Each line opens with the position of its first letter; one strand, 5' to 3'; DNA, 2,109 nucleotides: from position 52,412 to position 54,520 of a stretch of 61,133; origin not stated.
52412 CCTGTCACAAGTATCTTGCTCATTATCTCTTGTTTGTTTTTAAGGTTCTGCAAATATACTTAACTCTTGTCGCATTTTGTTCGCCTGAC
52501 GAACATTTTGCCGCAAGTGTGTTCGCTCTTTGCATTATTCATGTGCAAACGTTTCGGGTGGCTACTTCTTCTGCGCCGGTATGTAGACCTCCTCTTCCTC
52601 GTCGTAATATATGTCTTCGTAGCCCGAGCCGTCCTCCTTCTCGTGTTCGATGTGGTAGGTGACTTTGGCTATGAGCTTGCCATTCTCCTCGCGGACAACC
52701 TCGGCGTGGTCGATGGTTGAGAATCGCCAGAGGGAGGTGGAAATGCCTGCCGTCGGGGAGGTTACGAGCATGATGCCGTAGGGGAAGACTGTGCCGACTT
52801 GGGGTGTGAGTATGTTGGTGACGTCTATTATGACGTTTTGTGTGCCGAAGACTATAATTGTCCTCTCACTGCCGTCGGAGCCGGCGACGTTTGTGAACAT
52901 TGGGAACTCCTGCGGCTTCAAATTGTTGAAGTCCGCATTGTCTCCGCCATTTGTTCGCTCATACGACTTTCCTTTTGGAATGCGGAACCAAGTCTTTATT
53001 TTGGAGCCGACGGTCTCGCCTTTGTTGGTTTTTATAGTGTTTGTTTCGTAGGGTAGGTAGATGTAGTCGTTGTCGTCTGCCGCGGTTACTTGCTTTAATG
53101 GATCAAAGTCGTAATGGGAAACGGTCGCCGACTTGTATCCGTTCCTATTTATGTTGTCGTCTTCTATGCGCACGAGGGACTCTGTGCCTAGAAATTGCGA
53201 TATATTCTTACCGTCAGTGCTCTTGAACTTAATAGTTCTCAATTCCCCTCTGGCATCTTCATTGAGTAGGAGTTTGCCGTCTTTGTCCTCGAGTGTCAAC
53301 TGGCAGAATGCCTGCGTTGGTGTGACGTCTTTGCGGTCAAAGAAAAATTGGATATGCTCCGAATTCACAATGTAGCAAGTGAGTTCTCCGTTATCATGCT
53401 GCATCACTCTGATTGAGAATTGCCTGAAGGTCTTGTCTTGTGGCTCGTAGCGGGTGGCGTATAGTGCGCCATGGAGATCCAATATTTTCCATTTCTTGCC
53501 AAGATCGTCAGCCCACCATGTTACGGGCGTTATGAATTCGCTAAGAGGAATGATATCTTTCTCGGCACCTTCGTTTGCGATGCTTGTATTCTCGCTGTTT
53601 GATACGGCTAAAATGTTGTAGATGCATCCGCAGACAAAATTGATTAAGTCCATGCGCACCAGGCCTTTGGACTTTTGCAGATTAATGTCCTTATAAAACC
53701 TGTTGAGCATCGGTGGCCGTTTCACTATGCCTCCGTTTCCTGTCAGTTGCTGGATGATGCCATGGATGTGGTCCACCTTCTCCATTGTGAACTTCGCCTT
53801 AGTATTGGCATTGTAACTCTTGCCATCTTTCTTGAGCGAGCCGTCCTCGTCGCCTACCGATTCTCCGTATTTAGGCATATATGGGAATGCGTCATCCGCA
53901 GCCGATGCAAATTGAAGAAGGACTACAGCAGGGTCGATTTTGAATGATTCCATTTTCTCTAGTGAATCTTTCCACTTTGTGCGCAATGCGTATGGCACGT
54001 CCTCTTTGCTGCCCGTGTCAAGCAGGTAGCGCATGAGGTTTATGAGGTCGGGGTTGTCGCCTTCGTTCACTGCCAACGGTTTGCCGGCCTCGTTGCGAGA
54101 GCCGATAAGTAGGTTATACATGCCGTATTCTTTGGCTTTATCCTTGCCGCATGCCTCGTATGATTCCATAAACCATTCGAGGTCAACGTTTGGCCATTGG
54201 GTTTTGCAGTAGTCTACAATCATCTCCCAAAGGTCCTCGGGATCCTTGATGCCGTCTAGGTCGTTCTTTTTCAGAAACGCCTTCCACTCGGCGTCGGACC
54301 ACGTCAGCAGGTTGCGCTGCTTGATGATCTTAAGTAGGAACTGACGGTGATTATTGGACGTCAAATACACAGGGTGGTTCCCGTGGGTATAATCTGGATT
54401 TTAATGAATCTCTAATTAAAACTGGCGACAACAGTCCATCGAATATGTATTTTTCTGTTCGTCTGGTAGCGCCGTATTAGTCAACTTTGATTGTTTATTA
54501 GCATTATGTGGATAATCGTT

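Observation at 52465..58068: A/T-richer orphan island between galE and an AAA-ATPase/PD-(D/E)XK gene: a 602-aa unknown plus a closed five-gene envelope operon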

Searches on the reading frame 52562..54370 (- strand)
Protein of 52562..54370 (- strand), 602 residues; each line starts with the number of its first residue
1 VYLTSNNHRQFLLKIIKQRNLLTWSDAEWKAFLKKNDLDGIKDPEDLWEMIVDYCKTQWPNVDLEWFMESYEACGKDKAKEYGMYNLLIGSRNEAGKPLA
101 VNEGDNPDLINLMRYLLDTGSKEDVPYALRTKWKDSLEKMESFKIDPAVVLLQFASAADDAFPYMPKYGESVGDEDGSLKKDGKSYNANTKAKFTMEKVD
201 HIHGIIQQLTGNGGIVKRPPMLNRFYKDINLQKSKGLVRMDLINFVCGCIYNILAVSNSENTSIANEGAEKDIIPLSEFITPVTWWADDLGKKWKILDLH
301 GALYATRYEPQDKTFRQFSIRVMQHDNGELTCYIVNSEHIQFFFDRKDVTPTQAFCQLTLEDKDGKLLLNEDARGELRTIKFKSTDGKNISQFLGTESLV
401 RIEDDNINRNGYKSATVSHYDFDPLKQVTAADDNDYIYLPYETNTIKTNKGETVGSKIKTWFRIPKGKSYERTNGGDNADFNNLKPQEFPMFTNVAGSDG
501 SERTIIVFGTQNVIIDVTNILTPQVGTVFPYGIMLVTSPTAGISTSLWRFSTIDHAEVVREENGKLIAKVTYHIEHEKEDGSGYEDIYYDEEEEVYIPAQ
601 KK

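Call 3: search_protein_families(library=pfam, proteins=[window:52562-54370:-], max_evalue=1)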
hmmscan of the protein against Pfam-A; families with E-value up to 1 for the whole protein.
window:52562-54370:- (602 aa): 0 families

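Call 4: search_protein_families(library=padloc, proteins=[window:52562-54370:-], max_evalue=1)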
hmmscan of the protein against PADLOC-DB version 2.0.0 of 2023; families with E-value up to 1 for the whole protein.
window:52562-54370:- (602 aa): 0 families

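Call 5: search_protein_families(library=ncbifam, proteins=[window:52562-54370:-], max_evalue=1)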
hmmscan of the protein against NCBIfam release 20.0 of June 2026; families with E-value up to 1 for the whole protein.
window:52562-54370:- (602 aa): 1 family
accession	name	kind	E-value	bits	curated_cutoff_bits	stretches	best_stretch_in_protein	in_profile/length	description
NF041588.1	AQJ64_40280_fam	hypoth_equivalog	0.13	12.2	70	1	549-600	30-80/116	AQJ64_40280 family protein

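Call 6: search_protein_families(library=phrogs, proteins=[window:52562-54370:-], max_evalue=1)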
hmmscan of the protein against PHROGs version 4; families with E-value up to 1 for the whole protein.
window:52562-54370:- (602 aa): 2 families
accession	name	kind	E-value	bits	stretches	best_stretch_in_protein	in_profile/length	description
phrog_37107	-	unknown function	0.081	13.7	1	477-570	16-104/186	-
phrog_31239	-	unknown function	0.24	12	0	442-472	18-48/181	-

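Call 18: find_homologous_proteins(query=window:52562-54370:-, max_evalue=0.01)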
Query window:52562-54370:- (602 aa): 2 proteins with E <= 0.01 among 6083 candidates.
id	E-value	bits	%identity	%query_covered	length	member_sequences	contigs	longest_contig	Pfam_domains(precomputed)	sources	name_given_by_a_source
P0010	0.0e+0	1400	100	100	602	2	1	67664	-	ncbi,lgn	-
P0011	0.0e+0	1071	78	98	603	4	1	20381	-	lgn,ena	-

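Call 19: find_encoding_contigs(protein=P0010, flank=10000, max_places=4)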
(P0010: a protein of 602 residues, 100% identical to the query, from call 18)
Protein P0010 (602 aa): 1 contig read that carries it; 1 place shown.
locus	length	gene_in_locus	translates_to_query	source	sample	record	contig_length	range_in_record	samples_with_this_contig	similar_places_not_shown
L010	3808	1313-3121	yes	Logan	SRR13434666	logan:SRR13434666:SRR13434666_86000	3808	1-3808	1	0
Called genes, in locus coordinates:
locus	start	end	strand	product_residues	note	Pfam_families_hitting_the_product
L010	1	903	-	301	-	?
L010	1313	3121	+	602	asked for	-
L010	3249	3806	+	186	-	?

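Call 20: find_encoding_contigs(protein=P0011, flank=10000, max_places=4)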
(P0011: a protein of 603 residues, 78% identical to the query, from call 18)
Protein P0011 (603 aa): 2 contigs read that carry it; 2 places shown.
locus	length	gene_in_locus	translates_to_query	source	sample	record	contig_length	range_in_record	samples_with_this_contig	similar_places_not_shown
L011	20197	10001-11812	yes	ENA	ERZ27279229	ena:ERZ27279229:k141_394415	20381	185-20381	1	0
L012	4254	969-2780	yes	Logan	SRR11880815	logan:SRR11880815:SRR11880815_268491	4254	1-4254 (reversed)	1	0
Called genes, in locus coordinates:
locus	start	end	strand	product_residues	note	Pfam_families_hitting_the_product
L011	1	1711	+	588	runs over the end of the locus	-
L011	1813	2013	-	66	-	-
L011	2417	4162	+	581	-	PF09820:AAA-ATPase_like, PF08011:PDDEXK_9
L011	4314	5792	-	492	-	PF00004:AAA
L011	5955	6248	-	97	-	-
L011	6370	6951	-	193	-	-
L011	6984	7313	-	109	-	-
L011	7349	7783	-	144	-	-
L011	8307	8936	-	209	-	-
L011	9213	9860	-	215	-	-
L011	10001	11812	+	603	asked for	-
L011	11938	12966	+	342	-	PF00106:adh_short (weak), PF01073:3Beta_HSD, PF01370:Epimerase, PF02719:Polysacc_synt_2, PF04321:RmlD_sub_bind, PF05368:NmrA (faint), PF07993:NAD_binding_4 (faint), PF16363:GDP_Man_Dehyd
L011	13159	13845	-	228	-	-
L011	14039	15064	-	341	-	PF01063:Aminotran_4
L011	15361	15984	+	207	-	PF00677:Lum_binding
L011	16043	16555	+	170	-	PF03330:DPBB_1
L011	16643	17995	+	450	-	PF00924:MS_channel_2nd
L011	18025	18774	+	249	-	PF02405:MlaE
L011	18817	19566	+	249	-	PF00005:ABC_tran, PF13304:AAA_21 (faint)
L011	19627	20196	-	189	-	?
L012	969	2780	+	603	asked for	-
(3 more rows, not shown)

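Call 26: find_homologous_proteins(query=A2, max_evalue=0.01)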
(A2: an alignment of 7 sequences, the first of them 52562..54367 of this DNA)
Query A2 (7 sequences) (601 aa, profile of the alignment): 4 proteins with E <= 0.01 among 8000 candidates.
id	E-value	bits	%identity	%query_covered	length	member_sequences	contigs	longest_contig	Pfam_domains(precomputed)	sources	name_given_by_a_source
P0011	1.4e-283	960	78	98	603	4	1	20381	-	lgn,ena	-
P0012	9.7e-281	950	37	95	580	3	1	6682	-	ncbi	-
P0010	2.0e-278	943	100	100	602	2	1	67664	-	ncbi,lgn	-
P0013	3.2e-275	932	36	97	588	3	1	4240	-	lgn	-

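Call 37: search_solved_structures(query=A2, max_evalue=10, show_alignments=2)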
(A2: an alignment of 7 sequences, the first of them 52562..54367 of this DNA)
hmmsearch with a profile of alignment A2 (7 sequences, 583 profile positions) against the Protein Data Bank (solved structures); distinct sequences matched with E-value up to 10: 0.

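Call 38: search_protein_families(library=pfam, proteins=[L011:9213-9860:-, L011:6370-6966:-, L011:6984-7313:-, L011:7349-7783:-, L011:4314-5792:-], max_evalue=0.1)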
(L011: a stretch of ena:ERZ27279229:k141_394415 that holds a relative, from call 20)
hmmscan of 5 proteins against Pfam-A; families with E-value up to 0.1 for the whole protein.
L011:9213-9860:- (215 aa): 0 families

L011:6370-6966:- (198 aa): 1 family
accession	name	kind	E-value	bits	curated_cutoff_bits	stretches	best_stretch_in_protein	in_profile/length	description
PF22582.2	Amylosucrase_C-like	-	0.095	13.6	27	0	155-191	18-55/76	Amylosucrase, C-terminal domain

L011:6984-7313:- (109 aa): 0 families

L011:7349-7783:- (144 aa): 0 families

L011:4314-5792:- (492 aa): 14 families
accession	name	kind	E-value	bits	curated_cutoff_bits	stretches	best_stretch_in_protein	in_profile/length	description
PF00004.35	AAA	-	1.6e-26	93.7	21.2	1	176-300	3-130/131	ATPase family associated with various cellular activities (AAA)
PF20720.3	nSTAND3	-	6.3e-05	23.2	27.2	1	173-245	19-78/155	Novel STAND NTPase 3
PF13191.12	AAA_16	-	0.00025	22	32.6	1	167-282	21-142/167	AAA ATPase domain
PF13173.12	AAA_14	-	0.00056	20.4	27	1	172-239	3-72/129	AAA domain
PF13401.12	AAA_22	-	0.00084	20.1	27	1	172-225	6-60/130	AAA domain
PF24883.2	NPHP3_N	-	0.00098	19.8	24.8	1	167-197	18-48/164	Nephrocystin 3, N-terminal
PF00910.28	RNA_helicase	-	0.0082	17.1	21.5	1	176-236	3-57/105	RNA helicase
PF13086.12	AAA_11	-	0.012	15.8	27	0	174-197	20-43/257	AAA domain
PF01057.23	Parvo_NS1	-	0.015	14.7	20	1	105-194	43-136/271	Parvovirus non-structural protein NS1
PF01078.27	Mg_chelatase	-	0.024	14.5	20.3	1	174-196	25-47/207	Magnesium chelatase, subunit ChlI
PF05496.18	RuvB_N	-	0.062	13.5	27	0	176-201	38-63/159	Holliday junction DNA helicase RuvB P-loop domain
PF13245.12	AAA_19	-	0.078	13.6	25.1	0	171-238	11-77/134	AAA domain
PF14968.11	CCDC84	-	0.087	12.9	25.3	0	331-476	79-217/330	Coiled coil protein 84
PF13479.12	AAA_24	-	0.088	13.1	27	0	176-198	7-25/195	AAA domain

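Call 39: predict_structure(alignment_id=A3)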
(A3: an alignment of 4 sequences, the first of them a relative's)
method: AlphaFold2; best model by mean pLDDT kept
length: 602 residues; sequences in the alignment: 4
mean_pLDDT: 53.1   pTM: 0.32
mean pLDDT of the five models: 53.1, 45.6, 42.2, 41.6, 34.7
residues with pLDDT >= 90: 0; 70-90: 110; 50-70: 231; < 50: 261
segments of 3 or more residues with pLDDT < 50: 1-33, 35-105, 156-197, 212-239, 257-272, 310-314, 337-351, 404-428, 444-453, 473-476, 496-498, 598-602
pLDDT, mean of each block of 10 residues (from residue 1): 28 31 38 45 37 39 45 41 38 37 52 65 67 55 56 49 32 30 30 44 60 41 36 41 55 50 33 54 72 67 62 56 67 56 31 67 73 64 72 77 45 28 39 73 51 52 73 53 63 53 62 65 66 69 60 72 68 75 77 54 30
secondary structure, 60 per line:
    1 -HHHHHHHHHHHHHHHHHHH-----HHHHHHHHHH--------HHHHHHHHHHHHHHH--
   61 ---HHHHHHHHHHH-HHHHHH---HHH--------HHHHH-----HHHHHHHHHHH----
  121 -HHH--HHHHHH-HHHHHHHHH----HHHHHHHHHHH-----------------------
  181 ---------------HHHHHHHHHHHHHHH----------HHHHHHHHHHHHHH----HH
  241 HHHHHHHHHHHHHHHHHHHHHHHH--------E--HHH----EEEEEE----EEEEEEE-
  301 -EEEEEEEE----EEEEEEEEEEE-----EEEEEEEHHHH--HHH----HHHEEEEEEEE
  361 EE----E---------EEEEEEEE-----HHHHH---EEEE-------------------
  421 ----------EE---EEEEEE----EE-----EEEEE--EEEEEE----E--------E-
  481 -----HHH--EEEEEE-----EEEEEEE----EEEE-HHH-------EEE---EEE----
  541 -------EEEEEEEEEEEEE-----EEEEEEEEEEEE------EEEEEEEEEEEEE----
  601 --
elements in order: H2-20 H26-35 H44-58 H64-74 H76-81 H96-100 H106-116 H127-132 H134-142 H147-157 H196-210 H221-234 H239-264 E283-288 E293-299 E302-309 E314-324 E330-336 H337-340 E353-362 E377-384 H390-394 E398-401 E436-441 E453-457 E460-465 E491-496 E502-508 E513-516 E528-530 E534-536 E548-560 E566-577 E584-596
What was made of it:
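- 52562..54370 (-): A: a 602-aa cytoplasmic protein with a helical N-terminal half and a beta-rich C-terminal half. It belongs to a tiny fast-evolving family, and its native 5' end and promoter have been replaced in this genome. AF2 secondary structure in call 39 (pLDDT 53).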

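Call 43: search_protein_representatives(alignment_id=A3)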
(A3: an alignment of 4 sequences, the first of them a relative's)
Query: 4 sequences, 581 profile positions. Proteins with E-value up to 0.001 (for the whole library): 16; up to 1e-10: 10; up to 1e-30: 9. The best 16 are listed.
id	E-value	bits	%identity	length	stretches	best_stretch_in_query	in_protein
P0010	0.0e+00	1012.9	-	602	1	1-580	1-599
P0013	0.0e+00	1011.8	-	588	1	1-581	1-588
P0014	2.5e-243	825.1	-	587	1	1-580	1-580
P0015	2.7e-77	276.8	-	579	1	13-575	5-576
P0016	1.4e-72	261.3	-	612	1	9-554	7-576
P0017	5.9e-64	232.8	-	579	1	13-576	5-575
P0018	5.7e-57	209.7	-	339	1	255-561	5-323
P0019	4.6e-48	180.3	-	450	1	160-566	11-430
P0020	1.6e-35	138.9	-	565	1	13-570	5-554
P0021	5.3e-18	81.1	-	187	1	9-130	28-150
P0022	3.2e-10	55.4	-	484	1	13-449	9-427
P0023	9.2e-10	53.9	-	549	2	180-448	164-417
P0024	2.5e-09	52.5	-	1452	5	293-348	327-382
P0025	9.2e-08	47.3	-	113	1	534-580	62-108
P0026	2.0e-04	36.3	-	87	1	13-72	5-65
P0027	3.7e-04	35.4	-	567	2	163-314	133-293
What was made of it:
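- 16 clusters for A among 1.84e9 representatives (call 43).
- Tried and rejected: Exhaustive profile search for A against 1.84e9 representatives (call 43).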

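Call 44: fold_search(model_id=the predicted structure, library=pdb)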
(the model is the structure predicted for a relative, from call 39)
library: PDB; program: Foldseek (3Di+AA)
matches with E <= 10: 536; with E <= 0.001: 0
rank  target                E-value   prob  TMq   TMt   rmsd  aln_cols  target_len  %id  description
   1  3cka_A                4.0e-03  0.15  0.07  0.10  21.7       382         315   12  The crystal structure of OspA mutant (released 2009-03-17)
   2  9gou_A                8.9e-03  0.18  0.09  0.08  24.8       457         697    7  Cryo-EM structure of acylaminoacyl-peptidase in complex with dichlorvos (released 2025-10-22)
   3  3o4j_D                2.7e-02  0.13  0.08  0.08  24.0       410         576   12  Structure and Catalysis of Acylaminoacyl Peptidase (released 2010-11-17)
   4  3cka_B                2.7e-02  0.08  0.06  0.09  23.0       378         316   10  The crystal structure of OspA mutant (released 2009-03-17)
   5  9he8_B                2.8e-02  0.11  0.08  0.08  20.4       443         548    8  The molecular structure of a beta-1,4-D-xylosidase from the probiotic bacterium Levilactobacillus brevis (released 2025-01-15)
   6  6jau_A                3.1e-02  0.16  0.06  0.12  25.2       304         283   10  The complex structure of Pseudomonas aeruginosa MucA/MucB. (released 2020-01-29)
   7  7k1r_C                3.1e-02  0.09  0.07  0.07  21.9       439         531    8  X-ray Structure of an Enterobacter GH43 Beta-Xylosidase: EcXyl43 F507A mutant (released 2021-11-10)
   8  3pig_B                3.6e-02  0.06  0.06  0.07  23.5       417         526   11  beta-fructofuranosidase from Bifidobacterium longum (released 2011-04-27)
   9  7px8_A                4.2e-02  0.09  0.08  0.08  25.4       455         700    8  CryoEM structure of mammalian acylaminoacyl-peptidase (released 2022-05-25)
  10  1ve6_A                4.9e-02  0.11  0.08  0.08  22.8       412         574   12  Crystal structure of an acylpeptide hydrolase/esterase from Aeropyrum pernix K1 (released 2004-11-02)
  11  5jow_A                5.1e-02  0.08  0.07  0.08  21.3       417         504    7  Bacteroides ovatus Xyloglucan PUL GH43A (released 2016-08-10)
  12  6vy4_B                5.7e-02  0.10  0.09  0.12  24.6       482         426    7  Crystal structure of Hendra receptor binding protein head domain in complex with human neutralizing antibody HENV-32 (released 2020-12-30)
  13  4re6_B                5.7e-02  0.10  0.08  0.08  23.1       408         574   12  Acylaminoacyl peptidase complexed with a chloromethylketone inhibitor (released 2015-01-28)
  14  7qun_B                6.0e-02  0.09  0.09  0.08  24.8       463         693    6  CryoEM structure of mammalian AAP in complex with Meropenem (released 2022-11-16)
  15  1ve7_A                6.9e-02  0.10  0.08  0.08  23.0       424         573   10  Crystal structure of an acylpeptide hydrolase/esterase from Aeropyrum pernix K1 in complex with p-nitrophenyl phosphat (released 2004-11-02)
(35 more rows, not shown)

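Call 45: search_protein_families(library=pfam, proteins=[P0015, P0016, P0017, P0019, P0020, P0022, P0023, P0024, P0027, P0021], max_evalue=0.01)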
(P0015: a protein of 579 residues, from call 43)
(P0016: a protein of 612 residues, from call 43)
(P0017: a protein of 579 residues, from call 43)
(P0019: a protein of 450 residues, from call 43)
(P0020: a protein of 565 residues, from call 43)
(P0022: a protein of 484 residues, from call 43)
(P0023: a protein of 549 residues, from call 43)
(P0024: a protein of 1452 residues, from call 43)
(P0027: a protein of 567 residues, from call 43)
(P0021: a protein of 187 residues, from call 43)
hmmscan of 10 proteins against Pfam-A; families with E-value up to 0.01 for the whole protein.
P0015 (579 aa): 0 families

P0016 (612 aa): 0 families

P0017 (579 aa): 0 families

P0019 (450 aa): 0 families

P0020 (565 aa): 0 families

P0022 (484 aa): 0 families

P0023 (549 aa): 0 families

P0024 (1452 aa): 9 families
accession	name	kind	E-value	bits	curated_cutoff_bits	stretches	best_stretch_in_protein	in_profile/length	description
PF13860.13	FlgD_ig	-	4.3e-49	164.8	27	6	523-588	9-74/79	FlgD Ig-like domain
PF02638.21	GHL10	-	8.7e-39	133.9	27.9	1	844-1104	23-300/311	Glycosyl hydrolase-like 10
PF01520.23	Amidase_3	-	5e-38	131.3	27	1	1243-1436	1-172/174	N-acetylmuramoyl-L-alanine amidase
PF13585.12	CHU_C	-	5.3e-11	42.9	27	1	538-594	29-77/86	CHU_C Type IX secretion signal domain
PF10029.15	DUF2271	-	2.5e-07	30.9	27.3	0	561-588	74-101/136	Predicted periplasmic protein (DUF2271)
PF18962.6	Por_Secre_tail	-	3.9e-07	30.7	27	0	319-359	7-35/75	Secretion system C-terminal sorting domain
PF14871.12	GHL6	-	3.4e-06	27.8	35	1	844-980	4-130/132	Hypothetical glycosyl hydrolase 6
PF07661.19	MORN_2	-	3.5e-05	24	29.6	0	242-256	3-17/22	MORN repeat variant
PF07453.19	NUMOD1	-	0.00064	20.3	22.8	0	244-264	3-22/37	NUMOD1 domain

P0027 (567 aa): 0 families

P0021 (187 aa): 1 family
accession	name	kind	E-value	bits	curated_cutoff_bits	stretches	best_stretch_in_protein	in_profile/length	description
PF18127.6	NAMPT_N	-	0.0052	17.5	25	0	5-59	40-92/98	Nicotinamide phosphoribosyltransferase, N-terminal domain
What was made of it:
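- Tried and rejected: The exception is one 1452-aa protein whose FlgD_ig repeats match A positions 293-348 (call 45).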

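Call 46: find_encoding_contigs(protein=P0015, flank=10000, max_places=4)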
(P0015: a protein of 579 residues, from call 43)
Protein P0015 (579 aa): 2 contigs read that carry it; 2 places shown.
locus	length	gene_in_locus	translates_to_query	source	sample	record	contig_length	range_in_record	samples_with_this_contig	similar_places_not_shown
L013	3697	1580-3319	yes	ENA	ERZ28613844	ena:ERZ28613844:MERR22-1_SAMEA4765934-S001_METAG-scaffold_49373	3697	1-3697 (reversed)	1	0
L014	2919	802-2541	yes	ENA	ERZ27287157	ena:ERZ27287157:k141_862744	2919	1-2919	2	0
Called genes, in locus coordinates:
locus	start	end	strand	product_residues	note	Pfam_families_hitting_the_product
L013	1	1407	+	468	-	?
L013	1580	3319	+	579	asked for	-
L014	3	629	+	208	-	?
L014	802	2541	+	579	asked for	-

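Call 47: find_encoding_contigs(protein=P0016, flank=10000, max_places=4)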
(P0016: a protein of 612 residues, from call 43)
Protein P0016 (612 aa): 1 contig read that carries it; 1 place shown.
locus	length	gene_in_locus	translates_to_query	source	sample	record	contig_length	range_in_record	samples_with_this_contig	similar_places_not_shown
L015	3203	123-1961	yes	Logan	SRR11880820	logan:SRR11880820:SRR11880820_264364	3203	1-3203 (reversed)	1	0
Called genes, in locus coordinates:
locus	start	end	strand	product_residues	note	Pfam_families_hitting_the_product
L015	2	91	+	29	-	?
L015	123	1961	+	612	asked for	-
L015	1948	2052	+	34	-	-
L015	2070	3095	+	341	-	PF00106:adh_short (weak), PF01073:3Beta_HSD, PF01370:Epimerase, PF02719:Polysacc_synt_2, PF04321:RmlD_sub_bind, PF16363:GDP_Man_Dehyd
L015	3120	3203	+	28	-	?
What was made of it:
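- A more distant A homologue (26% identity) is still directly upstream of a galE (call 47). A stays beside galE even at 26% identity (call 47).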

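Call 48: find_encoding_contigs(protein=P0020, flank=10000, max_places=4)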
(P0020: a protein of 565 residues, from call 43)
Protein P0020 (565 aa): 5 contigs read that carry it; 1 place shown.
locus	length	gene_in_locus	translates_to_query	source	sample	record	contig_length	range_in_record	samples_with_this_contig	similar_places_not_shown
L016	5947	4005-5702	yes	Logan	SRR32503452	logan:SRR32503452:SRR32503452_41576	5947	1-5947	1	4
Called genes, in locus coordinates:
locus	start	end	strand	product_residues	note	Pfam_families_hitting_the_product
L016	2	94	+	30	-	?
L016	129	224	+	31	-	-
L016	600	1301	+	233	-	PF07638:Sigma70_ECF (weak), PF08281:Sigma70_r4_2, PF04545:Sigma70_r4 (weak)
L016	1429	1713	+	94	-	-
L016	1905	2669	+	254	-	PF04542:Sigma70_r2, PF08281:Sigma70_r4_2 (faint), PF04545:Sigma70_r4 (weak)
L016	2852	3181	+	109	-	-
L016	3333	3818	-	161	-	-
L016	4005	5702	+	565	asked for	-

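Call 64: find_related_loci(query=A2, collection=viral_contigs, flank=8000)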
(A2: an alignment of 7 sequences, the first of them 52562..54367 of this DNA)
Query A2 (601 aa) in viral_contigs; peptide patterns used: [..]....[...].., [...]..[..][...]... (x = any residue, [..] = any of these).
25 stretches matched a pattern, but none encodes a relative of the query by tblastn (E <= 1e-3).

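Call 67: search_dna_similar(query=window:52565-54370:-, collection=phages, mode=protein, max_evalue=0.001)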
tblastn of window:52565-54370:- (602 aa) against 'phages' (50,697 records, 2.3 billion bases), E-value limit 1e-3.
No match.

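Call 69: search_protein_families(library=pfam, proteins=[L016:3333-3818:-, L016:2852-3181:+, L013:1-1407:+], max_evalue=0.01)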
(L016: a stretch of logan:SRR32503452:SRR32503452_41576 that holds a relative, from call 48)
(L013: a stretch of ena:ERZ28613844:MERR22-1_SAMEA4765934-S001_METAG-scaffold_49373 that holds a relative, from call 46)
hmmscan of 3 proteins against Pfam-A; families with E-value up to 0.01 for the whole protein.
L016:3333-3818:- (161 aa): 0 families

L016:2852-3181:+ (109 aa): 0 families

L013:1-1407:+ (468 aa): 0 families
